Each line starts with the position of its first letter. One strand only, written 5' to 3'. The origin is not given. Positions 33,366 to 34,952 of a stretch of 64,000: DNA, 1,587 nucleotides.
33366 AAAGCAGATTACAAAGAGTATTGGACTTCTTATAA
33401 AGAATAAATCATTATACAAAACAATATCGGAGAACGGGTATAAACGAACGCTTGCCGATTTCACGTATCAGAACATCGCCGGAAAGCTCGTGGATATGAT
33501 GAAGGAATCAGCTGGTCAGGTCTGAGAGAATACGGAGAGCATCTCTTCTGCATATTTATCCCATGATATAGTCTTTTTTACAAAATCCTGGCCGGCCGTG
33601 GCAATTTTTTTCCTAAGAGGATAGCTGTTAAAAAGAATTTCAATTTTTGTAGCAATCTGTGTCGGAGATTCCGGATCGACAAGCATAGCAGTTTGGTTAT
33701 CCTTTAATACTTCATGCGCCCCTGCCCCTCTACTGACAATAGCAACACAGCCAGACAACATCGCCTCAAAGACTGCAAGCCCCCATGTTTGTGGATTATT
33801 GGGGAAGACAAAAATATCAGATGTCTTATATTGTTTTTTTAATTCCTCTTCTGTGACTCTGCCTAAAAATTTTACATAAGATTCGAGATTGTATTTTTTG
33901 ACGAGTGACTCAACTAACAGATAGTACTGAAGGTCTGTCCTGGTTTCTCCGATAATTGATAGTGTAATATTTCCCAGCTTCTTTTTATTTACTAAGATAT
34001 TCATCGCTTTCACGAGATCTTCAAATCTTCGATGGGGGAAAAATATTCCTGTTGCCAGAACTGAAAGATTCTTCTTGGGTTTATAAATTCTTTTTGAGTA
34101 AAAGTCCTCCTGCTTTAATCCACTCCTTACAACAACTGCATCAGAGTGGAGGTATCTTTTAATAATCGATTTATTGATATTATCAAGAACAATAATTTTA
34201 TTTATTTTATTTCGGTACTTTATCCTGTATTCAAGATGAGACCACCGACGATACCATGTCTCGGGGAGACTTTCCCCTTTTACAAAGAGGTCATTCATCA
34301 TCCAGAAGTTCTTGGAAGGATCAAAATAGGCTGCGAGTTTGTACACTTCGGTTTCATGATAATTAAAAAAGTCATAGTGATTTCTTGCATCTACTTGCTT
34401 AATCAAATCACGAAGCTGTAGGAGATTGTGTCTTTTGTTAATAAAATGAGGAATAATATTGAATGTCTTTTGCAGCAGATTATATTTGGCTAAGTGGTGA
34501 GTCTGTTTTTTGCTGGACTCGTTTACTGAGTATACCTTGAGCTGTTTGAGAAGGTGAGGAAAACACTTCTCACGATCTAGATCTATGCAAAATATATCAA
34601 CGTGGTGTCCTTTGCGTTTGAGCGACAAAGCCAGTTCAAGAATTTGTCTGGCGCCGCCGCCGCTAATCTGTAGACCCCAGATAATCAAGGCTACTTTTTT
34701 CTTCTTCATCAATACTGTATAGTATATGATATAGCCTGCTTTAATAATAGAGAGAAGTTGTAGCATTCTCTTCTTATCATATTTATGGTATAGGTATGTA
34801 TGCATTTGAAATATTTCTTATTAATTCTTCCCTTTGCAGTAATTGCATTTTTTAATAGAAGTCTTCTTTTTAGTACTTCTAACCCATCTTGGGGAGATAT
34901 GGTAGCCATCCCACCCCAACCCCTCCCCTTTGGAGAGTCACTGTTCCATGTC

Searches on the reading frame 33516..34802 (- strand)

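Call 46: search_protein_families(library=pfam, proteins=[window:33516-34802:-], max_evalue=0.001)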
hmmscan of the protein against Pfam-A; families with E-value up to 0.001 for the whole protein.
window:33516-34802:- (428 aa): 5 families
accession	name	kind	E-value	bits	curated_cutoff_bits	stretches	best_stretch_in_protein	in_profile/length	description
PF00534.26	Glycos_transf_1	-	5.9e-28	98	26.4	1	235-405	5-170/172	Glycosyl transferases group 1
PF13692.12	Glyco_trans_1_4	-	1.1e-21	78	27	1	248-391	4-140/142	Glycosyl transferases group 1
PF13524.12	Glyco_trans_1_2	-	1.3e-08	35.3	25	1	307-422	27-143/144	Glycosyl transferase-like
PF20706.3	GT4-conflict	-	8.8e-06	25.4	26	1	226-420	178-384/385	Family 4 Glycosyltransferase in conflict systems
PF13439.12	Glyco_transf_4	-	0.00049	20.6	28.5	0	48-107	2-38/170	Glycosyltransferase Family 4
